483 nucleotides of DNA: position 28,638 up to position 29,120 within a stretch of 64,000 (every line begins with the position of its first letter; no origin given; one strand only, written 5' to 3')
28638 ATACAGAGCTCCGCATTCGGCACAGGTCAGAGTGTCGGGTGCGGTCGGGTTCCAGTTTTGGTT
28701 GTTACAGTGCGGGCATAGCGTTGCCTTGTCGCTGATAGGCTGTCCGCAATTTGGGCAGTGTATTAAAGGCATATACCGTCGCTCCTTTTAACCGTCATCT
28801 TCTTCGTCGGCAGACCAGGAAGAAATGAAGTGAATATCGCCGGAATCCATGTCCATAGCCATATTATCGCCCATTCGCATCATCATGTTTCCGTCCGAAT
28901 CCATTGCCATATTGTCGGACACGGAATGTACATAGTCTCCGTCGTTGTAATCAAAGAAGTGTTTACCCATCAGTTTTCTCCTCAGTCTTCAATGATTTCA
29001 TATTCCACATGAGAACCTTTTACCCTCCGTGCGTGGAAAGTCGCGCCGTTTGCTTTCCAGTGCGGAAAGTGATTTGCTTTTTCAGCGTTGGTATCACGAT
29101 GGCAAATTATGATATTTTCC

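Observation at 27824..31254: Candidate undescribed defence-type locus: HTH-tailed ABC/SMC ATPase + mini-HNH + zinc-ribbon membrane protein bracketed by two paralogous acidic mini-proteins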

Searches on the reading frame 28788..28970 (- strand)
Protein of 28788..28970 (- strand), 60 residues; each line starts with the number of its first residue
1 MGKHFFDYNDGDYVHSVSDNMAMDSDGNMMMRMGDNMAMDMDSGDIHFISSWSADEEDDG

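Call 4: search_protein_families(library=pfam, proteins=[window:28788-28970:-], max_evalue=0.1)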
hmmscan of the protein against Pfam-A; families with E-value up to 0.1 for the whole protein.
window:28788-28970:- (60 aa): 0 families

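Call 5: search_protein_families(library=padloc, proteins=[window:28788-28970:-], max_evalue=0.1)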
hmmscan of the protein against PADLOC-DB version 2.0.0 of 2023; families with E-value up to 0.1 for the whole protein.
window:28788-28970:- (60 aa): 0 families

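Call 6: search_protein_families(library=ncbifam, proteins=[window:28788-28970:-], max_evalue=0.1)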
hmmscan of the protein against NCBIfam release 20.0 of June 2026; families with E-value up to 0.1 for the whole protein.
window:28788-28970:- (60 aa): 0 families

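Call 25: search_protein_families(library=phrogs, proteins=[window:28788-28970:-], max_evalue=0.01)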
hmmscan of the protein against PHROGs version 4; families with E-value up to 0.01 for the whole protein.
window:28788-28970:- (60 aa): 0 families

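Call 29: find_homologous_proteins(query=window:28788-28970:-, max_evalue=0.01)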
Query window:28788-28970:- (60 aa): 767 proteins with E <= 0.01 among 768 candidates; the best 120 are listed.
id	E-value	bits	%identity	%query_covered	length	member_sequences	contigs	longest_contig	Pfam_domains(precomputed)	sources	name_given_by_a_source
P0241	1.4e-31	125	66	100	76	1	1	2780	-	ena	-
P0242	9.7e-30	119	98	100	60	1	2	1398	-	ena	-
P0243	1.5e-29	118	97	100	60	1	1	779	-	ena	-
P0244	3.8e-29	117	95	100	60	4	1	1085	-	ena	-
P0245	4.6e-29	117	97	100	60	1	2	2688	-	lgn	-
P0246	6.4e-29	116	95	100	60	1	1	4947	-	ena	-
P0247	6.4e-29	116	95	100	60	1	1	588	-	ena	-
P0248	7.8e-29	116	95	100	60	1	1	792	-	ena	-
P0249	8.0e-29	116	95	100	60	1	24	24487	-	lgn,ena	-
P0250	8.8e-29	116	95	100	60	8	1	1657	-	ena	-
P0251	1.0e-28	116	95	100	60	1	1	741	-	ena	-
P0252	1.0e-28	116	95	100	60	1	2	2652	-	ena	-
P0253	1.1e-28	116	95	100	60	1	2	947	-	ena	-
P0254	1.2e-28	115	95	100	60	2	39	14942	-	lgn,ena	-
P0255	1.2e-28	115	95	100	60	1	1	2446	-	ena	-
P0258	1.2e-28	115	97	100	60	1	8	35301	-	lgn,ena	-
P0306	1.8e-22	96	78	97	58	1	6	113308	-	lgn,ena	-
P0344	5.3e-22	95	80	98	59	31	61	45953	-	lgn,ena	-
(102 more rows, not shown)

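Call 30: find_encoding_contigs(protein=P0258, flank=7000, max_places=4)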
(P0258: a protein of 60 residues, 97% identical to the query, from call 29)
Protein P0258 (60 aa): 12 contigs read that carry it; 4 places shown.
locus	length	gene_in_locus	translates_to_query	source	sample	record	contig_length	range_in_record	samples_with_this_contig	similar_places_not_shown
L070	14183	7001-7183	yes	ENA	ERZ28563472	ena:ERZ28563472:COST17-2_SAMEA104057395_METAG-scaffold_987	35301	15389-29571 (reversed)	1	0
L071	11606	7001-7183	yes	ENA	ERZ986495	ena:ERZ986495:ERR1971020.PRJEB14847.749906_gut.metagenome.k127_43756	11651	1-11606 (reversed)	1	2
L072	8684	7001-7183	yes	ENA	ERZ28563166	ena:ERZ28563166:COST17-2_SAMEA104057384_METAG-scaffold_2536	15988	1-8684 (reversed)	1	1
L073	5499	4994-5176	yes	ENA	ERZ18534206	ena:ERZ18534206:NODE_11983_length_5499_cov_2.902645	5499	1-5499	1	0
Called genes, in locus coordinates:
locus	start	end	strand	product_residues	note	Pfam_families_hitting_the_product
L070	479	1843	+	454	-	-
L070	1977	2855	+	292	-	PF01381:HTH_3, PF13151:DUF3990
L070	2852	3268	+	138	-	-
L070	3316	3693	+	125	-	-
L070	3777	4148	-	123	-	PF14198:TnpV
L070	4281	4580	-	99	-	PF20648:DUF6809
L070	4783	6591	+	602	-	PF02463:SMC_N, PF13175:AAA_15, PF13304:AAA_21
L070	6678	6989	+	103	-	-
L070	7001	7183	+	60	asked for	-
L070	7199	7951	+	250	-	PF12773:DZR (weak), PF13240:Zn_Ribbon_1 (faint), PF13248:Zn_ribbon_3 (weak)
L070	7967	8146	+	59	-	-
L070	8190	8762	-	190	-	PF12728:HTH_17 (weak)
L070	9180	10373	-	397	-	PF13102:Phage_int_SAM_5 (weak), PF14659:Phage_int_SAM_3, PF00589:Phage_integrase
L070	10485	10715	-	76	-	PF12728:HTH_17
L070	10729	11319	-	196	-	-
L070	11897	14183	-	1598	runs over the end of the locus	PF00395:SLH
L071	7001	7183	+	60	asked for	-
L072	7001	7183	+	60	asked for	-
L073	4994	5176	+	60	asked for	-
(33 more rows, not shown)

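Call 31: find_encoding_contigs(protein=P0344, flank=6000, max_places=6)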
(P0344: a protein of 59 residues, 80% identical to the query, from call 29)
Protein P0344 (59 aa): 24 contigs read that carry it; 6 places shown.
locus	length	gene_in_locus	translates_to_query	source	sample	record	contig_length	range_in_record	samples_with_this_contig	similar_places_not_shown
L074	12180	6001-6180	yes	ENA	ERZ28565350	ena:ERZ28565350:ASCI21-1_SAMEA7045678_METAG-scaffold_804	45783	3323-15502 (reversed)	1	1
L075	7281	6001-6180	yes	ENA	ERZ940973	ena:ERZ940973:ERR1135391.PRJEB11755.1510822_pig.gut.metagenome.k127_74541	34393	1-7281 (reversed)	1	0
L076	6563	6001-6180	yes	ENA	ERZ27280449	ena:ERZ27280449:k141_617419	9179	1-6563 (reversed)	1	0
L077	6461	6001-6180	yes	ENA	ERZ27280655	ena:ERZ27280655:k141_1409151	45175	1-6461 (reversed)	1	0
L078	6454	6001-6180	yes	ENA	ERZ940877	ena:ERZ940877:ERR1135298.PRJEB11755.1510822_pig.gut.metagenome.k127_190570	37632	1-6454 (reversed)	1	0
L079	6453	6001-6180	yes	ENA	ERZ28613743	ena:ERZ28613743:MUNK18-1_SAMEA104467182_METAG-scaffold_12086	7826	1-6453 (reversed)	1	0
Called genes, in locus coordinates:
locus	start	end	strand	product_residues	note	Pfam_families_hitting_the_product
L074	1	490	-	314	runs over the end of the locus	PF01520:Amidase_3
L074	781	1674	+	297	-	PF02311:AraC_binding, PF07883:Cupin_2, PF12833:HTH_18, PF00165:HTH_AraC (faint)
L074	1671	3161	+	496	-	PF02638:GHL10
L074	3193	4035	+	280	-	-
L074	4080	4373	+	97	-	PF06961:DUF1294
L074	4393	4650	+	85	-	-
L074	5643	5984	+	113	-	-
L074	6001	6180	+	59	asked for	-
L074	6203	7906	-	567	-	PF07508:Recombinase, PF13408:Zn_ribbon_recom, PF14287:DUF4368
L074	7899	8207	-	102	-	-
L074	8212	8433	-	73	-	-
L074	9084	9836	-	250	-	-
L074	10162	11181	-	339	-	-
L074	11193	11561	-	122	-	PF04266:ASCH (weak)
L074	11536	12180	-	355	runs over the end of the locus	-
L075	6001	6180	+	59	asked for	-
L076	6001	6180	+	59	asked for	-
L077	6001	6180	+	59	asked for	-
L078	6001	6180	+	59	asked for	-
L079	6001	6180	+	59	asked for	-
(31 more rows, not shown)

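Call 32: find_encoding_contigs(protein=P0306, flank=6000, max_places=4)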
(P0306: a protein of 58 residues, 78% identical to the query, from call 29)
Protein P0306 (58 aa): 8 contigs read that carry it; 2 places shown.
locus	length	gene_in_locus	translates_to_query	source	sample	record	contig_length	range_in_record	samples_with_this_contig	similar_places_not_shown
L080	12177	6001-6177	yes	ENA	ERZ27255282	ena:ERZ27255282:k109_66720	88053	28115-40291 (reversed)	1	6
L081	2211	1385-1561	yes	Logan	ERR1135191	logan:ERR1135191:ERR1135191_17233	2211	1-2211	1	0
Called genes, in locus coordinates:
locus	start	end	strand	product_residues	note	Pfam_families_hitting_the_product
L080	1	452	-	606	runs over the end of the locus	-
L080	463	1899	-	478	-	PF06605:Prophage_tail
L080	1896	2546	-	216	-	-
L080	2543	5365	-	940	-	PF04513:Baculo_PEP_C (faint), PF10145:PhageMin_Tail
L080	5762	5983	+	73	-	-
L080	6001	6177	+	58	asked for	-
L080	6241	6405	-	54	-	-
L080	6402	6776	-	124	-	-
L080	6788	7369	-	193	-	PF06488:L_lac_phage_MSP (weak)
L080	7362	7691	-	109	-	-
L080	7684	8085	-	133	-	PF04883:HK97-gp10_like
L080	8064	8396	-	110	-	PF05521:Phage_HCP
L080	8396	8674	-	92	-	PF05135:Phage_connect_1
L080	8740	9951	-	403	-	PF05065:Phage_capsid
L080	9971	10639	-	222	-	PF00574:CLP_protease, PF01972:SDH_protease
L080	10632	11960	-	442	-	PF04860:Phage_portal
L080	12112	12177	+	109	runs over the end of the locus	PF12844:HTH_19, PF13560:HTH_31, PF01381:HTH_3, PF13443:HTH_26 (faint)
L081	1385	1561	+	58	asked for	-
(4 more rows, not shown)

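Call 42: find_related_loci(query=A3, collection=viral_contigs, flank=5000)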
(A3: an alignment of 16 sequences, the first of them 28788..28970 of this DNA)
Query A3 (60 aa) in viral_contigs; peptide patterns used: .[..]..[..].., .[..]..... (x = any residue, [..] = any of these).
45 stretches matched a pattern; 2 encode a relative of the query (tblastn E <= 1e-3); 2 distinct loci.
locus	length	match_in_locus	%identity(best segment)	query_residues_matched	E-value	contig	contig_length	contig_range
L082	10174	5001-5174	79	1-58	3e-28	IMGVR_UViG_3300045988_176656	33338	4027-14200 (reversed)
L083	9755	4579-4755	73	1-59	1e-26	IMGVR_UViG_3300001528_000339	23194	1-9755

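Call 43: find_related_loci(query=A3, collection=metagenome_contigs, flank=5000)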
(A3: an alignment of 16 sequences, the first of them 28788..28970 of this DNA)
Query A3 (60 aa) in metagenome_contigs; peptide patterns used: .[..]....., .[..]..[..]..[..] (x = any residue, [..] = any of these).
600 stretches matched a pattern (row limit reached: there are more); 456 encode a relative of the query (tblastn E <= 1e-3); the best 80 are kept; 80 distinct loci.
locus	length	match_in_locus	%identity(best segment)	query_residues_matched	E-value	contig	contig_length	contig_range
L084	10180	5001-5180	98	1-60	2e-33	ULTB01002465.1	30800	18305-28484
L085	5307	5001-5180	98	1-60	2e-33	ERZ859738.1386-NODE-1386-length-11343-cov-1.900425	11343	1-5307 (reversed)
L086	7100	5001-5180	98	1-60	2e-33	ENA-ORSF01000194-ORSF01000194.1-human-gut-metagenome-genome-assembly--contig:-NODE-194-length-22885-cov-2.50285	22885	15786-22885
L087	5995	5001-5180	98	1-60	2e-33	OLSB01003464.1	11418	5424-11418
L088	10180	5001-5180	98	1-60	2e-33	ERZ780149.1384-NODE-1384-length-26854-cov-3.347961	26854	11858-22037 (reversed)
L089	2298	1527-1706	97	1-60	5e-33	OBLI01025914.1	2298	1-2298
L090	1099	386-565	87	1-60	4e-31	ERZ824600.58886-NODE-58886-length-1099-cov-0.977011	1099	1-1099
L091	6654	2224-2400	80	1-59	2e-28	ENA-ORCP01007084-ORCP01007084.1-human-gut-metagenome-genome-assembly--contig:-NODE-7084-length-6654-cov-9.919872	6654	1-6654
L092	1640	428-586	85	1-53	2e-28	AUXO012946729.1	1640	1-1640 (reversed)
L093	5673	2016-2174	85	1-53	2e-28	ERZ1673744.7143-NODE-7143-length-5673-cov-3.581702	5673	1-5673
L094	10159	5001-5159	83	1-53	3e-27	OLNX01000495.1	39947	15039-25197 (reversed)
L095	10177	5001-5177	80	1-59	1e-27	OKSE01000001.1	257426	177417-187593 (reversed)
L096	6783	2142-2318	80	1-59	1e-27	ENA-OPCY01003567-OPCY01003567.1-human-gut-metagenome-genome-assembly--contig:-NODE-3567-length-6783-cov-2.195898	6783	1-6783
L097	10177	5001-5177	80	1-59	3e-27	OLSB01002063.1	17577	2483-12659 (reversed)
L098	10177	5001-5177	80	1-59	3e-27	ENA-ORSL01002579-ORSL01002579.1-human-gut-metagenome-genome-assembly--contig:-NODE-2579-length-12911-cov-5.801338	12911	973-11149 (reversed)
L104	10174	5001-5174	79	1-58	7e-27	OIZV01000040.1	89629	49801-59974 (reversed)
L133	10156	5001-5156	81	1-52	1e-25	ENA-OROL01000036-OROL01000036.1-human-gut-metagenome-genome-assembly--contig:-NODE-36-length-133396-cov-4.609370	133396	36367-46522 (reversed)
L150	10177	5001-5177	71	1-59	2e-25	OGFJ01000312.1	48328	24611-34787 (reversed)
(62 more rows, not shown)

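Call 70: search_protein_representatives(alignment_id=A3)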
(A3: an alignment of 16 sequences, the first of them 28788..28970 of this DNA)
Query: 16 sequences, 59 profile positions. Proteins with E-value up to 0.001 (for the whole library): 439; up to 1e-10: 203; up to 1e-30: 3. The best 150 are listed.
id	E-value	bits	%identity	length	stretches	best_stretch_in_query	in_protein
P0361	1.3e-31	124.5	-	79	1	1-58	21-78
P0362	2.0e-31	124.0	-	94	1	1-59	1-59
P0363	9.9e-31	121.7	-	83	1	1-58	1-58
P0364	1.3e-30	121.4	-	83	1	1-59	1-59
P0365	1.8e-29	117.7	-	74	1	1-53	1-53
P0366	9.0e-29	115.4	-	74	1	1-54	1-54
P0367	2.6e-28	113.9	-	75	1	1-59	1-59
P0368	3.3e-26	107.2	-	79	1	1-51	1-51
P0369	1.1e-25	105.6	-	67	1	1-59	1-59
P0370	1.5e-25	105.1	-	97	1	1-53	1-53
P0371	1.9e-25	104.8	-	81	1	1-53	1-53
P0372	2.3e-25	104.5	-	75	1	1-49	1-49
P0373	2.8e-25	104.2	-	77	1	1-57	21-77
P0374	3.1e-25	104.1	-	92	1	2-58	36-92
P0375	4.0e-25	103.8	-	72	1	3-58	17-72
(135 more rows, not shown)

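Call 85: search_protein_families(library=padloc, proteins=[L133:3172-4290:+, L097:3824-4999:+, L095:4283-4984:+, L150:648-2513:+], max_evalue=0.001)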
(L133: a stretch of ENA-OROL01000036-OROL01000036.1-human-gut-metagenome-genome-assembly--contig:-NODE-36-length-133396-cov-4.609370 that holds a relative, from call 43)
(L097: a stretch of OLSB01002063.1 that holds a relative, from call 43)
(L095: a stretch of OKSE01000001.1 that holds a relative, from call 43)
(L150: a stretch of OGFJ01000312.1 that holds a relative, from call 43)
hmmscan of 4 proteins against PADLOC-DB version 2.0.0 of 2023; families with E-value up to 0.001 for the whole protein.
L133:3172-4290:+ (372 aa): 0 families

L097:3824-4999:+ (391 aa): 0 families

L095:4283-4984:+ (233 aa): 0 families

L150:648-2513:+ (621 aa): 112 families (the best 25 are shown)
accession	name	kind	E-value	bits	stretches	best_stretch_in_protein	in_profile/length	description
PDLC00293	PtuA1|PtuA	-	3.8e-43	146.3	1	15-394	2-397/527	AAA ATPase domain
PDLC00289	PtuA1|PtuA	-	1.2e-25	88.4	2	314-434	223-341/404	AAA ATPase domain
PDLC04135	mad3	-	3.5e-23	80.8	2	306-414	248-360/374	mads_3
PDLC02980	AriA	-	4.8e-18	64.1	2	267-383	181-302/304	-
PDLC00294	PtuA1|PtuA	-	5.8e-18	62.8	2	15-93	2-88/548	AAA ATPase domain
PDLC04176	HEC-01A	-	3.1e-16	57.7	2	15-95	2-83/371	-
PDLC00265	PtuA1|PtuA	-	5.4e-16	56.8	2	15-123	3-115/479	AAA ATPase domain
PDLC02981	AriAB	-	7.8e-16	55.9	2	315-506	306-499/694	-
PDLC00302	PtuA1|PtuA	-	1.9e-15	54.6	2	17-83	12-78/576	AAA ATPase domain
PDLC04175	HEC-01A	-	3e-15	54.1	2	313-405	243-333/363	-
PDLC02335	AbiLi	-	4.9e-15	53.4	1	10-404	44-259/326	AbiLi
PDLC00075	GajA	-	9.1e-15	52.2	1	316-509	246-428/536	AAA ATPase domain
PDLC02979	AriA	-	3.2e-14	51.5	1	15-383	2-372/373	-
PDLC00303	PtuA1|PtuA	-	3.6e-14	50.7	1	273-471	165-372/386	AAA ATPase domain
PDLC02914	ATPase-Toprim_I-B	-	3.8e-14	50.7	1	317-514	183-365/443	-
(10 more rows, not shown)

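Call 86: search_protein_families(library=pfam, proteins=[L133:3172-4290:+, L097:3824-4999:+, L095:4283-4984:+, L150:648-2513:+, L150:2510-3589:+], max_evalue=0.001)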
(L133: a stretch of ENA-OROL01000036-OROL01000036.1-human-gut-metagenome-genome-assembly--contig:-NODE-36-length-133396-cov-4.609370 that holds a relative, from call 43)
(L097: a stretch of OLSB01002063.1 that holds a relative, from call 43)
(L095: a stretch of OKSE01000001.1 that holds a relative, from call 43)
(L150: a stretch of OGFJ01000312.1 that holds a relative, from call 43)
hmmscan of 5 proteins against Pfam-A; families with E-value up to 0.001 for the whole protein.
L133:3172-4290:+ (372 aa): 0 families

L097:3824-4999:+ (391 aa): 3 families
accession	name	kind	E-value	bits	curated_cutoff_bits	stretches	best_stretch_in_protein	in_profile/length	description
PF14622.11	Ribonucleas_3_3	-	1.7e-20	73.9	35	1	48-182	2-114/128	Ribonuclease-III-like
PF00636.31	Ribonuclease_3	-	1.9e-16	61.1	27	1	70-180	1-102/102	Ribonuclease III domain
PF00035.32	dsrm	-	6.2e-13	49.6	23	1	327-386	8-65/66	Double-stranded RNA binding motif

L095:4283-4984:+ (233 aa): 0 families

L150:648-2513:+ (621 aa): 7 families
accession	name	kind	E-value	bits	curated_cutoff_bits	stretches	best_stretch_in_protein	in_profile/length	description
PF13304.12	AAA_21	-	2.3e-18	67.7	27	2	262-383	167-302/304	AAA domain, putative AbiEii toxin, Type IV TA system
PF02463.25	SMC_N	-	3.4e-16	59.8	40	2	16-59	2-45/220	RecF/RecN/SMC N terminal domain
PF13175.12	AAA_15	-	4.8e-14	53.2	32.1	1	15-384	2-374/374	AAA ATPase domain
PF13476.12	AAA_23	-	1.2e-06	29.8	27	1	18-207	1-142/201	AAA domain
PF13514.12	AAA_27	-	8.3e-06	26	22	1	15-62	2-50/206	AAA domain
PF00005.33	ABC_tran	-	2.7e-05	25.2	25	0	32-62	6-35/137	ABC transporter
PF13555.12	AAA_29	-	2.8e-05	24.2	27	1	29-66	14-50/61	P-loop containing region of AAA domain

L150:2510-3589:+ (359 aa): 1 family
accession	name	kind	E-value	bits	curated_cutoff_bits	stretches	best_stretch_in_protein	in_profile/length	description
PF21790.3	OGG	-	0.00021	21.5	27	1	44-178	41-191/201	Putative 8-oxoguanine DNA glycosylase OGG-like protein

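Call 87: search_solved_structures(query=A3, max_evalue=10)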
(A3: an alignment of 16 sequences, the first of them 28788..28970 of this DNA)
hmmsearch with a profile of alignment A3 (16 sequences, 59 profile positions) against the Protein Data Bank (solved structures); distinct sequences matched with E-value up to 10: 1.
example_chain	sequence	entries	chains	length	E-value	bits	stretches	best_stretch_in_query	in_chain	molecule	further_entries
8ttq_A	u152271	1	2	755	0.56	13.6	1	4-57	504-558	Muskelin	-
